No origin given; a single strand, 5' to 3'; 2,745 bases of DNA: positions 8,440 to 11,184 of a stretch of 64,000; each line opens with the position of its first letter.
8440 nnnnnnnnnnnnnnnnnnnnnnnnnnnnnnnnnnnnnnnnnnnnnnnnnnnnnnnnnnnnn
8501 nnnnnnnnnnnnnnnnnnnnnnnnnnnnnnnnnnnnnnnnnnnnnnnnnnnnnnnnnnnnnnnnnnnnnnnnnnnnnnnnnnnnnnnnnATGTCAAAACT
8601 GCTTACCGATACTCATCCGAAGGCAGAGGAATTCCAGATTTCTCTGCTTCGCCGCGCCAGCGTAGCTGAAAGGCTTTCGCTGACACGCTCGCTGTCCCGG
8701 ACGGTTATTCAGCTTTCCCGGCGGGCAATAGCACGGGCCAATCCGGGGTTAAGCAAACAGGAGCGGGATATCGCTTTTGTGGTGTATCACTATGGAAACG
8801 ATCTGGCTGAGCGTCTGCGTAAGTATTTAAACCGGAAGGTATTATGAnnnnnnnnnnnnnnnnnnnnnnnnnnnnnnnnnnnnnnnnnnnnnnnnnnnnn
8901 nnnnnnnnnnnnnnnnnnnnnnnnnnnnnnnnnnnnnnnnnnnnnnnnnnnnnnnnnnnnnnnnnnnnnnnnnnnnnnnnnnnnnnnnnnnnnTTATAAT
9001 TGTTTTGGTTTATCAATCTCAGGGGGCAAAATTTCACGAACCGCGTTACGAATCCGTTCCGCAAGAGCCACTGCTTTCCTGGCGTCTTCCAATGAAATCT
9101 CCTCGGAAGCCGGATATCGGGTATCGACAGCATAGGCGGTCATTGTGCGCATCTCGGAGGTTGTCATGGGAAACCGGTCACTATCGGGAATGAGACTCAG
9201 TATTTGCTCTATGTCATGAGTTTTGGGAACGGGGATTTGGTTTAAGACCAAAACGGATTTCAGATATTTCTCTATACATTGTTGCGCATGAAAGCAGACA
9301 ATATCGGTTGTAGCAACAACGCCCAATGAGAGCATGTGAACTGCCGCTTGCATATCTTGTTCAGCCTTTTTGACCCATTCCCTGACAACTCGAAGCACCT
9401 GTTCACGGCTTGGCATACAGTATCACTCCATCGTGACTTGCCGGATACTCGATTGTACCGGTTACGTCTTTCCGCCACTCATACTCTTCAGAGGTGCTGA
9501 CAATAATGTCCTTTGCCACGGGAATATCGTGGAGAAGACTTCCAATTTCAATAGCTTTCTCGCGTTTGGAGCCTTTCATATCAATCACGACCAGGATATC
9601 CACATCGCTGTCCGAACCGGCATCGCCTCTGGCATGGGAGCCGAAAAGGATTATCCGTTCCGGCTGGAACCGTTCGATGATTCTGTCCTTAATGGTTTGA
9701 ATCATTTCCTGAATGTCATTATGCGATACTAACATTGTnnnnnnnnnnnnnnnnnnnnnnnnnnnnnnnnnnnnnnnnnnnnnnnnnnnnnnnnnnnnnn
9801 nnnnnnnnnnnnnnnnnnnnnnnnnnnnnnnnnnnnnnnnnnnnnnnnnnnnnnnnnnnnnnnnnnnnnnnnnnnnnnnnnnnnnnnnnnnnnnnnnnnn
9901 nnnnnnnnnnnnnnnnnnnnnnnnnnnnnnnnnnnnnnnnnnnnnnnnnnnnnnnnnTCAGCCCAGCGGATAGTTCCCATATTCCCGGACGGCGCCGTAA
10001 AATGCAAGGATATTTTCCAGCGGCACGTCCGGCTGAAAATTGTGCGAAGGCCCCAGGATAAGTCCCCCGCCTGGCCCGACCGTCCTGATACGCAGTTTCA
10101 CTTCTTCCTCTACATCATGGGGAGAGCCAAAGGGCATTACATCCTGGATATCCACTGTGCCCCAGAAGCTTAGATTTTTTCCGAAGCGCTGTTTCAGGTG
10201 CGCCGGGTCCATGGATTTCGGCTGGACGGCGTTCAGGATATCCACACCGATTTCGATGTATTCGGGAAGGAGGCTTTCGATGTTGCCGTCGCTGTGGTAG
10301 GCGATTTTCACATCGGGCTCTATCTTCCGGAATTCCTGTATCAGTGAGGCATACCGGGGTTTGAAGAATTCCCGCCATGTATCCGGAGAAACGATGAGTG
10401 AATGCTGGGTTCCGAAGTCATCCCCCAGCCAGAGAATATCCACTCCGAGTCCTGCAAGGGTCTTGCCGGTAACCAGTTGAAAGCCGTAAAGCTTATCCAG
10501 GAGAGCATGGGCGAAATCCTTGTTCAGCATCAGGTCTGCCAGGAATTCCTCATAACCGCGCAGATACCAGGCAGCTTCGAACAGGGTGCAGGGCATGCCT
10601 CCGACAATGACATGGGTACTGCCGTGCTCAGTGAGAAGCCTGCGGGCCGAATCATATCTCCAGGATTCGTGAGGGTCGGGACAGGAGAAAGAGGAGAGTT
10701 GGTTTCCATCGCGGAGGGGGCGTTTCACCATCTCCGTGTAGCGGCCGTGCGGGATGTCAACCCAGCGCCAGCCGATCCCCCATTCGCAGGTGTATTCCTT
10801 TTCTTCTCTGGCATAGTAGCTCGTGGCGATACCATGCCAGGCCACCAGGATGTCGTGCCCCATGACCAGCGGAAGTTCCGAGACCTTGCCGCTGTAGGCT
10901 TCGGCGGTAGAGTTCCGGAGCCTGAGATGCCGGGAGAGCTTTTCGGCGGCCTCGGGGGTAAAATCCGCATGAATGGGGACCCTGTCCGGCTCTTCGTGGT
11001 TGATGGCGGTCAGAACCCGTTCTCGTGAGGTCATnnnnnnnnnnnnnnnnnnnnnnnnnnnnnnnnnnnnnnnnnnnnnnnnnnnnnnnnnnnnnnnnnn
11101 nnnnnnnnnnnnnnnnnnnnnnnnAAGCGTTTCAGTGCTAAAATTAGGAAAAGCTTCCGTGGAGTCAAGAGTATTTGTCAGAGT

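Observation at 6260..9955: Low-GC defence/TA islet: HEPN-motif solo protein, HicAB, duplicated orphan gene, HEPN/MNT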

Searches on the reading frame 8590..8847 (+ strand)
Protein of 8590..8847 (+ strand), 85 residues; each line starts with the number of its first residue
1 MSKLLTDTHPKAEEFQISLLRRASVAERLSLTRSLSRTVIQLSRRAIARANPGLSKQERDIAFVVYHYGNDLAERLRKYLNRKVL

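Call 3: search_protein_families(library=pfam, proteins=[window:8590-8847:+], max_evalue=0.1)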
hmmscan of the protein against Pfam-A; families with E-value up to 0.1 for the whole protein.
window:8590-8847:+ (85 aa): 0 families

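Call 5: search_protein_families(library=ncbifam, proteins=[window:8590-8847:+], max_evalue=0.1)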
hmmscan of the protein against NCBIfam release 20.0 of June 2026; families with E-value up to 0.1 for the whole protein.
window:8590-8847:+ (85 aa): 0 families

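Call 6: search_protein_families(library=padloc, proteins=[window:8590-8847:+], max_evalue=0.1)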
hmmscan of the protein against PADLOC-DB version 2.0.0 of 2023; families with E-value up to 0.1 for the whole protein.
window:8590-8847:+ (85 aa): 0 families

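Call 18: search_protein_families(library=phrogs, proteins=[window:8590-8847:+], max_evalue=0.1)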
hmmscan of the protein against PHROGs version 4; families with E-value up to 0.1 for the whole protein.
window:8590-8847:+ (85 aa): 0 families

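Call 58: search_dna_similar(query=window:8590-8847:+, collection=plasmids, mode=protein, max_evalue=0.001, max_rows=15)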
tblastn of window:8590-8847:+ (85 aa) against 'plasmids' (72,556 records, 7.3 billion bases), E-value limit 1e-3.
No match.

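Call 61: find_homologous_proteins(query=window:8590-8847:+, max_evalue=0.001)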
Query window:8590-8847:+ (85 aa): 81 proteins with E <= 0.001 among 114 candidates.
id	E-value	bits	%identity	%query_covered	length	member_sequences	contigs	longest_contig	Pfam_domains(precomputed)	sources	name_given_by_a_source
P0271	1.4e-45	170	100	100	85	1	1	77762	-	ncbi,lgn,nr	ncbi:MAG: hypothetical protein Q8O92_06735 [Candidatus Latescibacter sp.]|nr:hypothetical protein [C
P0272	9.9e-39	148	90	99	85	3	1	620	-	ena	-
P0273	5.5e-37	142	84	100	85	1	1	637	-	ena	-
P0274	1.4e-35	138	81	100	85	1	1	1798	-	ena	-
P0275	2.2e-34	134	84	100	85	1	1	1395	-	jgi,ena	-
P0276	6.1e-33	130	78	100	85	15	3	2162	-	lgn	-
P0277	6.2e-33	130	78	100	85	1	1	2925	-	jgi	jgi:hypothetical protein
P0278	1.7e-32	128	80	100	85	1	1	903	-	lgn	-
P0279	2.5e-32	128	78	100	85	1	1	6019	-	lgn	-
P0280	4.7e-32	127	76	100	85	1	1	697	-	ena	-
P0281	6.8e-32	126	78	96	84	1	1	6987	-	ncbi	ncbi:MAG: hypothetical protein ACYC9O_11275 [Candidatus Latescibacterota bacterium]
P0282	4.4e-31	124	76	100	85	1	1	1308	-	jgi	jgi:hypothetical protein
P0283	1.5e-30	122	74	100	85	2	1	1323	-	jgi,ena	-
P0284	5.9e-29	117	72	93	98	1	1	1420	-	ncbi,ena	-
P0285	2.3e-28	115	73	100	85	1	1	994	-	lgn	-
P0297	9.8e-25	104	65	98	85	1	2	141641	-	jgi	jgi:hypothetical protein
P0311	1.4e-21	94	62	91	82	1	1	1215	PF18993.7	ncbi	-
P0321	2.6e-20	90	58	91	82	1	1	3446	PF18993.7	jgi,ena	-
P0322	2.8e-20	89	59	93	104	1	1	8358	PF18993.7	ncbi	-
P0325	1.1e-19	88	60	88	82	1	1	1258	PF18993.7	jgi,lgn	jgi:hypothetical protein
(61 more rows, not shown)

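Call 62: find_encoding_contigs(protein=P0297, flank=3000, max_places=2)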
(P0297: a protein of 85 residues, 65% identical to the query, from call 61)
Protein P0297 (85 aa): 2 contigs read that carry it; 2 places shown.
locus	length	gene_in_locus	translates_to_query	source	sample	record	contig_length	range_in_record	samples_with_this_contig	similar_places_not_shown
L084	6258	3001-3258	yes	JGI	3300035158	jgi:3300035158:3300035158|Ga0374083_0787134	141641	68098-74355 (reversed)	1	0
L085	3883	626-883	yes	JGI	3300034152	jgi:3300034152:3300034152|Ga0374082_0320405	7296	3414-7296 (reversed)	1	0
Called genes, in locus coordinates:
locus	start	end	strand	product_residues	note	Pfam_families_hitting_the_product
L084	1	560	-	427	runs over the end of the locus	PF06245:DUF1015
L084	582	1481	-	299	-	PF00389:2-Hacid_dh, PF02826:2-Hacid_dh_C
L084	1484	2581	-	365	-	PF00266:Aminotran_5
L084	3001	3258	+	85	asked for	-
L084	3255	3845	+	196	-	-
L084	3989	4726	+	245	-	PF01135:PCMT (weak), PF02353:CMAS, PF13489:Methyltransf_23 (faint), PF01209:Ubie_methyltran (weak), PF13847:Methyltransf_31, PF08241:Methyltransf_11, PF08242:Methyltransf_12 (weak), PF13649:Methyltransf_25, +1 more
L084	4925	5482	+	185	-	PF02525:Flavodoxin_2, PF03358:FMN_red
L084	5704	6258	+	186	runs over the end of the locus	PF04191:PEMT, PF04140:ICMT (weak)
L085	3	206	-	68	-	?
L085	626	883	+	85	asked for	-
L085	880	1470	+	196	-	-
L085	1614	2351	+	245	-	PF01135:PCMT (weak), PF02353:CMAS, PF13489:Methyltransf_23 (faint), PF01209:Ubie_methyltran (weak), PF13847:Methyltransf_31, PF08241:Methyltransf_11, PF08242:Methyltransf_12 (weak), PF13649:Methyltransf_25, +1 more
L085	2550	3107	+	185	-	PF02525:Flavodoxin_2, PF03358:FMN_red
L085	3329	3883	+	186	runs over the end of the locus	PF04191:PEMT, PF04140:ICMT (weak)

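Call 63: find_encoding_contigs(protein=P0281, flank=3500, max_places=2)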
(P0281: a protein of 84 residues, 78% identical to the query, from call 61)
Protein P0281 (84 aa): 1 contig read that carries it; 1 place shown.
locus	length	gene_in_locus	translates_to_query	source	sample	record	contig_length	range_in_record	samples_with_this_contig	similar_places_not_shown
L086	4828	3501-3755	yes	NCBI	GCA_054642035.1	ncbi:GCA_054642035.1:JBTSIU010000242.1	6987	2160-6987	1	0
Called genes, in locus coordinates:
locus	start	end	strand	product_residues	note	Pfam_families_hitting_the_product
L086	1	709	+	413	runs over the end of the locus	PF13237:Fer4_10 (faint)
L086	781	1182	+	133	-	PF03061:4HBT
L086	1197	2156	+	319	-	PF03069:FmdA_AmdA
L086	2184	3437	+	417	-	PF02746:MR_MLE_N, PF13378:MR_MLE_C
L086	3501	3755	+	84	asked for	-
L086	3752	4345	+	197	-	-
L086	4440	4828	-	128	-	PF14833:NAD_binding_11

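Call 67: search_protein_families(library=pfam, proteins=[L084:3255-3842:+, L086:3752-4342:+, P0311, P0322, P0297], max_evalue=0.1)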
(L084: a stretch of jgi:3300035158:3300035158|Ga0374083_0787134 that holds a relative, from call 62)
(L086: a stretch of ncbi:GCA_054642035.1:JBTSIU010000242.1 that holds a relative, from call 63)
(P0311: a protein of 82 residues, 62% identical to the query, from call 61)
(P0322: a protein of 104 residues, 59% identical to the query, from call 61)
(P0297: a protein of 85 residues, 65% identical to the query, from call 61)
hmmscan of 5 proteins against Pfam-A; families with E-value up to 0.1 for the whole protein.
L084:3255-3842:+ (196 aa): 2 families
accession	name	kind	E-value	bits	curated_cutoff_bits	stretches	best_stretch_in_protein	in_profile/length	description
PF19502.5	DUF6036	-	0.031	14.5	23.6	0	27-140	26-105/164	Nucleotidyltransferase of unknown function (DUF6036)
PF23357.1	DUF7088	-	0.099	13.3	27.8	0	87-121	17-51/105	Domain of unknown function (DUF7088)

L086:3752-4342:+ (197 aa): 1 family
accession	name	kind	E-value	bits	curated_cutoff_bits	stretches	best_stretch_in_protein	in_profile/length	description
PF19502.5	DUF6036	-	0.00044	20.5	23.6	1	29-140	26-104/164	Nucleotidyltransferase of unknown function (DUF6036)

P0311 (82 aa): 1 family
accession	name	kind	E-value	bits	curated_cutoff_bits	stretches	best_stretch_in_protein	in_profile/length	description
PF18993.5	Rv0078B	-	0.00012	22.4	27.1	1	19-57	2-40/63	Rv0078B-related antitoxin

P0322 (104 aa): 1 family
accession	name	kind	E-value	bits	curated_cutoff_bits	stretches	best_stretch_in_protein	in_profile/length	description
PF18993.5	Rv0078B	-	3.7e-05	24.1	27.1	1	27-65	2-40/63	Rv0078B-related antitoxin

P0297 (85 aa): 1 family
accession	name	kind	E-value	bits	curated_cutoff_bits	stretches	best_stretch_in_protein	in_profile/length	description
PF16858.11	CNDH2_C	-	0.045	14.2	32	1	48-79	35-66/130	Condensin II complex subunit CAP-H2 or CNDH2, C-terminal wHTH domain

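Call 68: search_solved_structures(query=L084:3255-3842:+, max_evalue=1)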
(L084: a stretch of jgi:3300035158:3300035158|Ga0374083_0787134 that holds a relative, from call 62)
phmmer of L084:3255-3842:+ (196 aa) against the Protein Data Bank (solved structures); distinct sequences matched with E-value up to 1: 0.

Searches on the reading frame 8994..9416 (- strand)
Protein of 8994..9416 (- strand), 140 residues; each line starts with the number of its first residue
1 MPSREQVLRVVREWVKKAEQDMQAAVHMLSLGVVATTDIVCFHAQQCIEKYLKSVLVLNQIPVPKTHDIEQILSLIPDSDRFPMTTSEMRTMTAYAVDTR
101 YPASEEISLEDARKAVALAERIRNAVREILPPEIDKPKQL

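Call 3: search_protein_families(library=pfam, proteins=[window:8994-9416:-], max_evalue=0.1)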
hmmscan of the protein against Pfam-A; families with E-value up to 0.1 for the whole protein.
window:8994-9416:- (140 aa): 3 families
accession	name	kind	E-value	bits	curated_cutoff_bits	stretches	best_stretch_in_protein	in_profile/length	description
PF05168.19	HEPN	-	1.6e-28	99.6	22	1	11-128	1-116/117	HEPN domain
PF14430.11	Imm1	-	0.0016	19.6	22.4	1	85-117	77-109/125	Immunity protein Imm1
PF17725.7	YBD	-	0.039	14.1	23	1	20-128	14-118/201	YAP binding domain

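Call 5: search_protein_families(library=ncbifam, proteins=[window:8994-9416:-], max_evalue=0.1)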
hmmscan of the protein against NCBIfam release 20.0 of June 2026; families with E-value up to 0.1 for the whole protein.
window:8994-9416:- (140 aa): 0 families

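Call 6: search_protein_families(library=padloc, proteins=[window:8994-9416:-], max_evalue=0.1)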
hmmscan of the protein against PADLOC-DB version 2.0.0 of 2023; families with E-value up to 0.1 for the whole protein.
window:8994-9416:- (140 aa): 1 family
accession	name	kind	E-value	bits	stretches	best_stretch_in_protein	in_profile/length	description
PDLC02005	SAVED3--SAVED_PDDEXK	-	0.0086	12.6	1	102-130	406-434/483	-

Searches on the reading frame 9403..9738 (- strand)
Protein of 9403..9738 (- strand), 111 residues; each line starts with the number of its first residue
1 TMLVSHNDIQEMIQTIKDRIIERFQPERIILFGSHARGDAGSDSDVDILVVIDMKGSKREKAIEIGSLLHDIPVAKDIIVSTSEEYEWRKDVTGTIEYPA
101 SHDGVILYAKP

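Call 3: search_protein_families(library=pfam, proteins=[window:9403-9738:-], max_evalue=0.1)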
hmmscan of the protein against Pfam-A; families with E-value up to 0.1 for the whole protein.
window:9403-9738:- (111 aa): 5 families
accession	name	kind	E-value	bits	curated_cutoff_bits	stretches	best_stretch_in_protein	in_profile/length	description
PF01909.29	NTP_transf_2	-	1.5e-12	48.1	21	1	14-85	2-76/93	Nucleotidyltransferase domain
PF18765.7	Polbeta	-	3e-10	40.6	26.9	1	15-78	2-64/93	Polymerase beta, Nucleotidyltransferase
PF22600.2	MTPAP-like_central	-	0.00026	21.5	27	1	9-65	22-79/139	Poly(A) RNA polymerase, mitochondrial-like, central palm domain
PF03445.19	DUF294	-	0.027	14.8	21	0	13-57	36-82/138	Putative nucleotidyltransferase DUF294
PF14792.12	DNA_pol_B_palm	-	0.048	14.3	25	1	7-70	5-68/113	DNA polymerase beta palm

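Call 5: search_protein_families(library=ncbifam, proteins=[window:9403-9738:-], max_evalue=0.1)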
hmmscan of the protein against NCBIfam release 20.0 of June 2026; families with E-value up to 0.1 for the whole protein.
window:9403-9738:- (111 aa): 9 families
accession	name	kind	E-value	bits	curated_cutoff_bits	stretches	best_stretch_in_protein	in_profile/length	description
NF047752.1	MntA_antitoxin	equivalog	8.7e-09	35.2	60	1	23-72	4-52/106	type VII toxin-antitoxin system MntA family adenylyltransferase antitoxin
NF051895.1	anti_phage_HalB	equivalog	1.5e-06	27.9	190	1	29-64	2-39/211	anti-phage Hailong system nucleotidyltransferase HalB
NF012212.1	ANT_9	subfamily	1.9e-05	24.1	340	1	8-69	5-64/249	aminoglycoside nucleotidyltransferase ANT(9)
NF033061.1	ANT_4p_I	equivalog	0.00058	19.5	350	1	4-64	6-68/253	ANT(4')-I family aminoglycoside nucleotidyltransferase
NF041117.1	CBASS_cyclase_b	equivalog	0.00078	19.1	200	1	7-55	16-65/275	CBASS oligonucleotide cyclase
NF028535.0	ANT_4p_II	subfamily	0.0022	17.3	350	1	12-75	4-70/251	ANT(4')-II family aminoglycoside nucleotidyltransferase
NF010309.0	PRK13746.1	subfamily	0.01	15.2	193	1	9-69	9-71/263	aminoglycoside adenylyltransferase family protein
TIGR03671.1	cca_archaeal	equivalog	0.011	14.5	281.3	1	10-86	24-98/410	CCA tRNA nucleotidyltransferase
NF033220.1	ANT_3pp_II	equivalog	0.014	14.8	400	1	28-55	24-51/258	ANT(3'')-II family aminoglycoside nucleotidyltransferase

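Call 6: search_protein_families(library=padloc, proteins=[window:9403-9738:-], max_evalue=0.1)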
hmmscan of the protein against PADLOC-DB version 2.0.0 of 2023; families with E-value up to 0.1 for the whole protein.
window:9403-9738:- (111 aa): 16 families
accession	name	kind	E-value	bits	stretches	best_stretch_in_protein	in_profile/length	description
PDLC04903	PDC-S09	-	6.2e-16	56.7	1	6-82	4-82/108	-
PDLC04907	PDC-S09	-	1.4e-12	45.7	1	7-88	8-92/114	-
PDLC04906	PDC-S09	-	1.8e-12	45.5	1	5-92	3-91/98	-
PDLC04902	PDC-S09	-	1.9e-10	38.9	1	18-67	13-62/97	-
PDLC04904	PDC-S09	-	4.3e-10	37.7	1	10-56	9-55/104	-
PDLC04905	PDC-S09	-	1.7e-06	26.3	1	16-57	11-53/101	-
PDLC04369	PDC-M05A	-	3.8e-06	24.7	1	10-53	89-130/201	-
PDLC04368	PDC-M05A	-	6.2e-05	20.9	1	29-53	110-134/201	-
PDLC00769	Cyclase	-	9.2e-05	20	1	6-57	21-79/261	oligonucleotide-cyclase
PDLC04778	PDC-M70A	-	0.00018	19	1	25-59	46-80/355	-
PDLC04901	PDC-S09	-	0.0011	17.7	1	12-80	4-75/126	-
PDLC00823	Cyclase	-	0.0025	15.5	1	7-71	24-87/285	oligonucleotide-cyclase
PDLC00809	Cyclase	-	0.0032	15.1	1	8-57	24-73/295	oligonucleotide-cyclase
PDLC00776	Cyclase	-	0.016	12.6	1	13-59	30-75/287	oligonucleotide-cyclase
PDLC00771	Cyclase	-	0.016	12.5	1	31-63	47-79/271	oligonucleotide-cyclase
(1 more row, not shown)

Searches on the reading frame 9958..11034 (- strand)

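Call 3: search_protein_families(library=pfam, proteins=[window:9958-11034:-], max_evalue=0.1)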
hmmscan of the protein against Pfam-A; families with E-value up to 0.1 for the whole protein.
window:9958-11034:- (358 aa): 1 family
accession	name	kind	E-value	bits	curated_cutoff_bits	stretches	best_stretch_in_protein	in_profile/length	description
PF01208.23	URO-D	-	2.7e-29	102.7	23.9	1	94-352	87-346/346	Uroporphyrinogen decarboxylase (URO-D)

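Call 5: search_protein_families(library=ncbifam, proteins=[window:9958-11034:-], max_evalue=0.1)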
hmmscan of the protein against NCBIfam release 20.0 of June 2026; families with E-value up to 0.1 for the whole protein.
window:9958-11034:- (358 aa): 4 families
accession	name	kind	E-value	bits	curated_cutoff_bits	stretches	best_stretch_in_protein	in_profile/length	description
TIGR01463.1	mtaA_cmuA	subfamily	2.7e-19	69.6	235.4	1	130-351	127-337/340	MtaA/CmuA family methyltransferase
NF004889.0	PRK06252.1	subfamily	4.1e-17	62.2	244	1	143-353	141-337/340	methylcobalamin:coenzyme M methyltransferase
NF040654.1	MtaA_Meth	equivalog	5.9e-12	45.2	400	1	138-352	134-335/337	methylcobamide:CoM methyltransferase MtaA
NF041608.1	methylcob_mtaseMtbA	equivalog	4.6e-05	22.7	600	1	112-322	110-315/339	methylcobamide:CoM methyltransferase MtbA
